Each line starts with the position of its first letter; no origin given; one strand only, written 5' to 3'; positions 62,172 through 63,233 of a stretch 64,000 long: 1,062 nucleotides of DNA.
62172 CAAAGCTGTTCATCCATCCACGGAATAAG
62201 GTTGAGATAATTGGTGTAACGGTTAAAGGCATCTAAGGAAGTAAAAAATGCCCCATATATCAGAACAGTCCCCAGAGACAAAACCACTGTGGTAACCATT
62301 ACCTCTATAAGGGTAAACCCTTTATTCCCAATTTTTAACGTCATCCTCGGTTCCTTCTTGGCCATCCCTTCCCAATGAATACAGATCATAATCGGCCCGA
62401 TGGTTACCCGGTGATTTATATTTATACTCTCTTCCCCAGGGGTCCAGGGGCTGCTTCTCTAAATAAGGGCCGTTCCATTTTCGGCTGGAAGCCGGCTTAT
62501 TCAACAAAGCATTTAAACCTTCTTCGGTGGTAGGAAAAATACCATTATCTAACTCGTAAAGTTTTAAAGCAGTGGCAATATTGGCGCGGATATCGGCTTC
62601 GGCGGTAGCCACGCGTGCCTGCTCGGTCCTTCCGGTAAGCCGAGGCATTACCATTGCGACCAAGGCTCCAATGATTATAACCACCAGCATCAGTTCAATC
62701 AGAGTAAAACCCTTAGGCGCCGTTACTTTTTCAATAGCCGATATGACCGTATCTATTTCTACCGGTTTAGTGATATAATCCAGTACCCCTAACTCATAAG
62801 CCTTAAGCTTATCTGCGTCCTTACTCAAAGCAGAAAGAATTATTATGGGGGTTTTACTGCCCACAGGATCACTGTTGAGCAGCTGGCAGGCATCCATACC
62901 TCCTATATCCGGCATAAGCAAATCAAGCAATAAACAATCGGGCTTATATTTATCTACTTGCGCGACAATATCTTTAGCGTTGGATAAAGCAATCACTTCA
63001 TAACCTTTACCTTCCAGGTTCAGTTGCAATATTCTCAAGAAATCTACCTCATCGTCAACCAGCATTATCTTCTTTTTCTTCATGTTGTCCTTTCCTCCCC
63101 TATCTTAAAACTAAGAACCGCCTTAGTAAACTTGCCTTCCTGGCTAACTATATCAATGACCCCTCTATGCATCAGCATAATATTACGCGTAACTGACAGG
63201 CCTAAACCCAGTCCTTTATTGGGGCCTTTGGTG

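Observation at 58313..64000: Major pseudopilin GspG fused behind a full REC domain, coupled to a PAS histidine kinase, ahead of gspI-J-K-L-M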

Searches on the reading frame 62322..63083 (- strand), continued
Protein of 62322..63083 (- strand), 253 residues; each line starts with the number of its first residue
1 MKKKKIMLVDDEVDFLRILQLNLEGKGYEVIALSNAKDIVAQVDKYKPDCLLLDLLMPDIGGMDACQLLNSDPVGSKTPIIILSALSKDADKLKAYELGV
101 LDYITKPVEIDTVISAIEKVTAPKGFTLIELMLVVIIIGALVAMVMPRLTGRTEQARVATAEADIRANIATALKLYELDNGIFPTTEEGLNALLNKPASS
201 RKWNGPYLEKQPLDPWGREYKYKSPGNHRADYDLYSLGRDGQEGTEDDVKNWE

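Call 50: find_related_loci(query=window:62322-63083:-, collection=metagenome_contigs, flank=10000)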
Query window:62322-63083:- (253 aa) in metagenome_contigs; peptide patterns used: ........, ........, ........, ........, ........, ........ (x = any residue, [..] = any of these).
600 stretches matched a pattern (row limit reached: there are more); 209 encode a relative of the query (tblastn E <= 1e-3); the best 80 are kept; 80 distinct loci.
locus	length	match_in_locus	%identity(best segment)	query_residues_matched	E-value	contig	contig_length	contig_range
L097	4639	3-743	85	7-253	6e-143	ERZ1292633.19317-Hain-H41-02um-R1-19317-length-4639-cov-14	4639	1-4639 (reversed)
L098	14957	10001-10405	86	119-253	3e-76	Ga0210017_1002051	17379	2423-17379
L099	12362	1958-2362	83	119-253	1e-73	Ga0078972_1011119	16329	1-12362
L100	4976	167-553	85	124-253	5e-71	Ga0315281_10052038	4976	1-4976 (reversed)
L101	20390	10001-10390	83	124-253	8e-71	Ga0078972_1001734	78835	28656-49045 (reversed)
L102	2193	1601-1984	81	125-253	3e-70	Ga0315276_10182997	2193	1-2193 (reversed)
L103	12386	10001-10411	79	117-253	3e-68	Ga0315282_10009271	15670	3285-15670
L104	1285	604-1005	78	119-253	2e-72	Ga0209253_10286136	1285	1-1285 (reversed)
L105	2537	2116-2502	82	125-253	5e-69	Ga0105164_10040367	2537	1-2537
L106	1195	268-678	77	118-253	1e-72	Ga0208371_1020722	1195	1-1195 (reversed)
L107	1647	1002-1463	74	102-253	5e-71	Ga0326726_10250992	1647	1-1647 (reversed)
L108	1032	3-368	84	132-253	7e-73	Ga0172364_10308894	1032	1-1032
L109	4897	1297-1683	82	124-253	1e-67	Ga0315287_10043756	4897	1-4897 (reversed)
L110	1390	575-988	76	116-253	3e-71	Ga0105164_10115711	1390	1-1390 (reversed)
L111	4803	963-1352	82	124-253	2e-67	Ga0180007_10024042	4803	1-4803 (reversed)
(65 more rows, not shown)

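Call 51: find_encoding_contigs(protein=P0006, flank=8000, max_places=2)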
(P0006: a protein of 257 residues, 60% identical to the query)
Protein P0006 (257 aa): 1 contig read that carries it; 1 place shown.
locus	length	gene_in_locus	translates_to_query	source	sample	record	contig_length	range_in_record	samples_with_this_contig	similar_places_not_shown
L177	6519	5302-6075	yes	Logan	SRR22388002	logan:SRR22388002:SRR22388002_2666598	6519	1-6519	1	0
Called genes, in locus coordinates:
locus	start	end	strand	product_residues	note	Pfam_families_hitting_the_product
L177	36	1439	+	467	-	PF02874:ATP-synt_ab_N, PF00006:ATP-synt_ab, PF22919:ATP-synt_VA_C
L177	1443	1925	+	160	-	PF05157:MshEN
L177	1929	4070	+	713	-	PF05157:MshEN, PF00437:T2SSE, PF07238:PilZ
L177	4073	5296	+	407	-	PF28597:T2SSF_N, PF00482:T2SSF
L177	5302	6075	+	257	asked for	PF00072:Response_reg, PF07963:N_methyl (weak), PF08334:T2SSG, PF22434:PilW_C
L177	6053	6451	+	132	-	-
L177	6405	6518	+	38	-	?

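Call 56: list_cluster_members(proteins=[P0003, P0004, P0028, P0011, P0005, P0001, P0095, P0064])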
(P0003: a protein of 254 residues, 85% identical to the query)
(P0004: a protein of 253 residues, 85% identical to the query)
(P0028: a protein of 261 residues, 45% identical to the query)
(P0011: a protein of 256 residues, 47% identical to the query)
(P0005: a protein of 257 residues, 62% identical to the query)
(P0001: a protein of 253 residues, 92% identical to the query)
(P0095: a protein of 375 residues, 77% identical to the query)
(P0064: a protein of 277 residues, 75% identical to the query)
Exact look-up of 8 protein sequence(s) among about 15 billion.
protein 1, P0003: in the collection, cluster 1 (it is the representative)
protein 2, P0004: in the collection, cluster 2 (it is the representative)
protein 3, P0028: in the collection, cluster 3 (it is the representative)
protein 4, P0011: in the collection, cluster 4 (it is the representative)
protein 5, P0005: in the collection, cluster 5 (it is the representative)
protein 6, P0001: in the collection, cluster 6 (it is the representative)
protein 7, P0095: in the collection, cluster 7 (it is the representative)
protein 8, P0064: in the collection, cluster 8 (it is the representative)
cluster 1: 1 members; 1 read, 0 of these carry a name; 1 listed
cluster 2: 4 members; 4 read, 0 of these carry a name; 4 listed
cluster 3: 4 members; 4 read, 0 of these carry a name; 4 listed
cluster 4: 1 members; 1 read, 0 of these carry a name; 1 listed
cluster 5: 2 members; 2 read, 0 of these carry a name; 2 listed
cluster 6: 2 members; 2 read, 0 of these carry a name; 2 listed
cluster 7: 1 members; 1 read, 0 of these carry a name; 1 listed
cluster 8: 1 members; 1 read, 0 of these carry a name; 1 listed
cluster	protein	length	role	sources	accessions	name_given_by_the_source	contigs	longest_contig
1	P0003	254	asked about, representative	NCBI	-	-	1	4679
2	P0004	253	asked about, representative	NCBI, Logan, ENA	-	-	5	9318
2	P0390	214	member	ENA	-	-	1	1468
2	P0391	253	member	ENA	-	-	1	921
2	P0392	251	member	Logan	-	-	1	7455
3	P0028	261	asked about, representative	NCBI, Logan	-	-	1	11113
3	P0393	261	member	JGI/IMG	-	-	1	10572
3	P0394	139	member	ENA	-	-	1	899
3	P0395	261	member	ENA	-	-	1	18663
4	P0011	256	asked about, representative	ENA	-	-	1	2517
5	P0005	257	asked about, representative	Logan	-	-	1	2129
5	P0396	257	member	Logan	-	-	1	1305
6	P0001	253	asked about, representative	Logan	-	-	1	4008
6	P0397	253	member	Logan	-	-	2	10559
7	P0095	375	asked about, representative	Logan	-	-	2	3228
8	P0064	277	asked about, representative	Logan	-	-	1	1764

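Call 57: find_encoding_contigs(protein=P0397, flank=10000, max_places=2)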
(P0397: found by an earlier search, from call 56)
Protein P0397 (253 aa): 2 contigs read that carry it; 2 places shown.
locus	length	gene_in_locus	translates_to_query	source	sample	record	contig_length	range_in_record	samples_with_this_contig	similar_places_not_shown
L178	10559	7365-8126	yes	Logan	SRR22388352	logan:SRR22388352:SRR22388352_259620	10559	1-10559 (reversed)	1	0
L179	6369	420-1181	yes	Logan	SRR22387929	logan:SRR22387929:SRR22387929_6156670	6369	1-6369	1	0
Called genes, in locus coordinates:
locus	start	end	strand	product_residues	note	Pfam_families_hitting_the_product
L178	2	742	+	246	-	?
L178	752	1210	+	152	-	PF05157:MshEN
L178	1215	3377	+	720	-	PF05157:MshEN, PF00437:T2SSE, PF07238:PilZ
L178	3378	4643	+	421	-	PF28597:T2SSF_N, PF00482:T2SSF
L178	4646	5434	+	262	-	PF13485:Peptidase_MA_2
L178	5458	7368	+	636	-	PF08448:PAS_4, PF13426:PAS_9, PF00512:HisKA, PF02518:HATPase_c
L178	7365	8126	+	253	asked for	PF00072:Response_reg, PF07963:N_methyl (weak), PF08334:T2SSG, PF22434:PilW_C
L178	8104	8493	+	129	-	PF07963:N_methyl (weak)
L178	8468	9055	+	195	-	PF07963:N_methyl (weak), PF11612:T2SSJ (weak)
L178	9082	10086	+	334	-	PF12836:HHH_3 (faint), PF21687:T2SSK_1st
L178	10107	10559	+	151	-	?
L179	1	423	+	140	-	?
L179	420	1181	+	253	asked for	PF00072:Response_reg, PF07963:N_methyl (weak), PF08334:T2SSG, PF22434:PilW_C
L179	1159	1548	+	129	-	PF07963:N_methyl (weak)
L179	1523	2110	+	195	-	PF07963:N_methyl (weak)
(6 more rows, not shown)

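Call 58: find_encoding_contigs(protein=P0395, flank=10000, max_places=2)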
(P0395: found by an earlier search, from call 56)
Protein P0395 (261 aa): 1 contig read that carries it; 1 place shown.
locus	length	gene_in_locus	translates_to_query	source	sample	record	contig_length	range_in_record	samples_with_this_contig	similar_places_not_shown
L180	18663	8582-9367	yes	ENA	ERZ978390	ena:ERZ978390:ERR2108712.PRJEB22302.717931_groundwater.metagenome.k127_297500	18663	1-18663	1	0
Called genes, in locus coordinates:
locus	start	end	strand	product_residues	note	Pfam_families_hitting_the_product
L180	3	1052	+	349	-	?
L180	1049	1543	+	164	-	PF05157:MshEN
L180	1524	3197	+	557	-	PF05157:MshEN, PF13604:AAA_30 (faint), PF00437:T2SSE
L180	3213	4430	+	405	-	PF28597:T2SSF_N, PF00482:T2SSF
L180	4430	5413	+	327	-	PF13145:Rotamase_2 (weak)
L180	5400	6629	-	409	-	PF13185:GAF_2 (weak), PF13492:GAF_3 (weak), PF00512:HisKA, PF02518:HATPase_c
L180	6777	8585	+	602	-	PF00512:HisKA, PF02518:HATPase_c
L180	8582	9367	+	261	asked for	PF00072:Response_reg, PF08334:T2SSG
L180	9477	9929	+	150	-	PF07963:N_methyl (weak)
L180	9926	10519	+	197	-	-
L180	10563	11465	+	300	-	PF12836:HHH_3 (faint), PF21687:T2SSK_1st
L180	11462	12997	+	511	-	PF11104:PilM_2 (weak), PF05137:PilN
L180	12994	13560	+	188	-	-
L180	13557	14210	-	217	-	PF06888:Put_Phosphatase (faint), PF12710:HAD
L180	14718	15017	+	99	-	PF04365:BrnT_toxin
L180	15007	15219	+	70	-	PF12441:CopG_antitoxin (weak), PF14384:BrnA_antitoxin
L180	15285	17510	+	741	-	PF01547:SBP_bac_1, PF13416:SBP_bac_8, PF00528:BPD_transp_1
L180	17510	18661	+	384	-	?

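Call 78: list_cluster_members(proteins=[P0399, window:62322-63083:-])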
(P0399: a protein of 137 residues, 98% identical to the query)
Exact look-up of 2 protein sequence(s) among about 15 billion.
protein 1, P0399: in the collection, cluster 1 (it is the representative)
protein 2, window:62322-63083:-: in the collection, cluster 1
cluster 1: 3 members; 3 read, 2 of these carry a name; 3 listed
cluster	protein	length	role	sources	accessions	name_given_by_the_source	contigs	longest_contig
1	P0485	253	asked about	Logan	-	-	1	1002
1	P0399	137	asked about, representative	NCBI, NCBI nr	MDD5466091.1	MAG: type II secretion system major pseudopilin GspG [Candidatus Omnitrophica bacterium] | type II secretion system major pseudopilin GspG [Candidatus Omnitrophota bacterium]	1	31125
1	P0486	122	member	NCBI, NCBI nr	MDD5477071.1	MAG: type II secretion system major pseudopilin GspG [Candidatus Omnitrophica bacterium] | type II secretion system major pseudopilin GspG [Candidatus Omnitrophota bacterium]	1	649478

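Call 86: predict_structure(alignment_id=A5)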
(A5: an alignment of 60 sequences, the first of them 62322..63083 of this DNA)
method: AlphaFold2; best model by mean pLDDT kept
length: 253 residues; sequences in the alignment: 60
mean_pLDDT: 82.2   pTM: 0.49
mean pLDDT of the five models: 82.2, 77.6, 77.4, 73.2, 71.5
residues with pLDDT >= 90: 71; 70-90: 148; 50-70: 30; < 50: 4
segments of 3 or more residues with pLDDT < 50: 148-151
pLDDT, mean of each block of 10 residues (from residue 1): 88 92 94 91 93 89 89 89 84 86 89 91 70 82 59 70 83 84 69 79 81 83 67 79 79 73
secondary structure, 60 per line:
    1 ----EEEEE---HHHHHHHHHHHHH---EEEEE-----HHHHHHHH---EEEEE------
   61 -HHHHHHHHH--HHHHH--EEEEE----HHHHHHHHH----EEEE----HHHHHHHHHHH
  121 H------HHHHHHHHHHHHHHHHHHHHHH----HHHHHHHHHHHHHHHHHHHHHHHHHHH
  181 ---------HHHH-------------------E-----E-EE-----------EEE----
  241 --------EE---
elements in order: E5-9 H13-25 E29-33 H39-46 E50-54 H62-70 H73-77 E80-84 H89-97 E102-105 H110-121 H128-149 H154-180 H190-193 E234-236

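Call 88: fold_search(model_id=the predicted structure, library=pdb)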
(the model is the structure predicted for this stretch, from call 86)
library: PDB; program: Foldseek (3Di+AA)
matches with E <= 10: 1731; with E <= 0.001: 625
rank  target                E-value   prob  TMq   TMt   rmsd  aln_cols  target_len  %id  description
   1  9dvt_R                7.5e-13  1.00  0.45  0.48   1.6       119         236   30  Cryo-EM structure of RpaA bound to PkaiBC DNA and the CTD of the alpha subunit of RNAP from the cyanobacterium Synecho (released 2025-10-15)
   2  9dvt_S                2.5e-12  1.00  0.46  0.50   4.2       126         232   29  Cryo-EM structure of RpaA bound to PkaiBC DNA and the CTD of the alpha subunit of RNAP from the cyanobacterium Synecho (released 2025-10-15)
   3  6rh8_C                2.5e-11  1.00  0.46  0.94   1.2       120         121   28  Revisiting pH-gated conformational switch. Complex HK853 mutant H260A -RR468 mutant D53A pH 5.3 (released 2020-02-19)
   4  3gl9_B                3.0e-11  1.00  0.46  0.93   1.2       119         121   28  The structure of a histidine kinase-response regulator complex sheds light into two-component signaling and reveals a  (released 2009-10-27)
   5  6rh1_C                4.1e-11  1.00  0.46  0.94   1.2       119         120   28  Revisiting pH-gated conformational switch. Complex HK853-RR468 D53A pH 7 (released 2020-02-19)
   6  8tef_C                4.1e-11  1.00  0.46  0.24  10.9       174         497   22  PorX primitive monoclinic crystal form (released 2024-04-17)
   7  7pvk_A                5.0e-11  1.00  0.46  0.23  11.3       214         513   20  X-ray structure of dimeric PorX (T272A mutant), in complex with pGpG. (released 2022-12-14)
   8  4ja2                  6.0e-11  1.00  0.46  0.93   1.2       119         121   27  Structural basis of a rationally rewired protein-protein interface (RR468mutant V13P, L14I, I17M and N21V) (released 2013-09-04)
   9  2a9o                  6.8e-11  1.00  0.44  0.94   1.1       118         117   33  Crystal structures of an activated YycF homologue, the essential response regulator from S.pneumoniae in complex with Be (released 2006-09-26)
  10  8fk2_A                7.7e-11  1.00  0.43  0.89   1.1       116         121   31  The N-terminal VicR from Streptococcus mutans (released 2023-10-25)
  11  4h60                  8.2e-11  1.00  0.45  0.93   1.3       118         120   22  High resolution structure of Vibrio cholerae chemotaxis protein CheY4 crystallized in low pH (4.0) condition (released 2013-08-07)
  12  8tef_A                8.2e-11  1.00  0.46  0.23  11.6       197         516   21  PorX primitive monoclinic crystal form (released 2024-04-17)
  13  5uht_B                8.7e-11  1.00  0.45  0.92   1.2       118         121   29  Structure of the Thermotoga maritima HK853-BeF3-RR468 complex at pH 5.0 (released 2017-12-27)
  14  8tff_B                1.0e-10  1.00  0.45  0.23  12.0       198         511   22  PorX with BeF3 phosphate analog (released 2024-04-17)
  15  1mvo                  1.3e-10  1.00  0.44  0.89   1.6       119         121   34  Crystal structure of the PhoP receiver domain from Bacillus subtilis (released 2002-10-16)
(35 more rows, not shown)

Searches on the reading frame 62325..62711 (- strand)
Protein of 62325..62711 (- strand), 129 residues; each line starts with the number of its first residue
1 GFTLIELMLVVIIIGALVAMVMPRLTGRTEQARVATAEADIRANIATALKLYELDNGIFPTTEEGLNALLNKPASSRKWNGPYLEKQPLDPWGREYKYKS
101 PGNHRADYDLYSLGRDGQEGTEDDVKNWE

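Call 82: search_solved_structures(query=window:62325-62711:-, max_evalue=1e-15, show_alignments=2)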
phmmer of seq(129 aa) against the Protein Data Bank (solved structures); distinct sequences matched with E-value up to 1e-15: 8.
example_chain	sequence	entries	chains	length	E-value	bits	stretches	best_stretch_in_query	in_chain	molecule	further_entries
5wda_A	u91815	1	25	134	8.9e-26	93.6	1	2-127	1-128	General secretion pathway protein G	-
2kep_A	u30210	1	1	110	1.6e-25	92.8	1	28-128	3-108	General secretion pathway protein G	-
3gn9_A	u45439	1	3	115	4.1e-23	85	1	27-128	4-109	Type II secretory pathway, pseudopilin EpsG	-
3fu1_A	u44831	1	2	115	1.4e-21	80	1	27-128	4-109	General secretion pathway protein G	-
3g20_A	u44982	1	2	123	1.6e-21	79.9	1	15-128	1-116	Type II secretion protein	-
4lw9_A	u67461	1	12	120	3.2e-21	78.9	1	29-128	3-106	Type II secretion system protein G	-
29jd_A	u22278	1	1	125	3.8e-20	75.4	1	27-128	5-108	Type II secretion system core protein G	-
1t92_A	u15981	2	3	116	6.7e-19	71.3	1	39-128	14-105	General secretion pathway protein G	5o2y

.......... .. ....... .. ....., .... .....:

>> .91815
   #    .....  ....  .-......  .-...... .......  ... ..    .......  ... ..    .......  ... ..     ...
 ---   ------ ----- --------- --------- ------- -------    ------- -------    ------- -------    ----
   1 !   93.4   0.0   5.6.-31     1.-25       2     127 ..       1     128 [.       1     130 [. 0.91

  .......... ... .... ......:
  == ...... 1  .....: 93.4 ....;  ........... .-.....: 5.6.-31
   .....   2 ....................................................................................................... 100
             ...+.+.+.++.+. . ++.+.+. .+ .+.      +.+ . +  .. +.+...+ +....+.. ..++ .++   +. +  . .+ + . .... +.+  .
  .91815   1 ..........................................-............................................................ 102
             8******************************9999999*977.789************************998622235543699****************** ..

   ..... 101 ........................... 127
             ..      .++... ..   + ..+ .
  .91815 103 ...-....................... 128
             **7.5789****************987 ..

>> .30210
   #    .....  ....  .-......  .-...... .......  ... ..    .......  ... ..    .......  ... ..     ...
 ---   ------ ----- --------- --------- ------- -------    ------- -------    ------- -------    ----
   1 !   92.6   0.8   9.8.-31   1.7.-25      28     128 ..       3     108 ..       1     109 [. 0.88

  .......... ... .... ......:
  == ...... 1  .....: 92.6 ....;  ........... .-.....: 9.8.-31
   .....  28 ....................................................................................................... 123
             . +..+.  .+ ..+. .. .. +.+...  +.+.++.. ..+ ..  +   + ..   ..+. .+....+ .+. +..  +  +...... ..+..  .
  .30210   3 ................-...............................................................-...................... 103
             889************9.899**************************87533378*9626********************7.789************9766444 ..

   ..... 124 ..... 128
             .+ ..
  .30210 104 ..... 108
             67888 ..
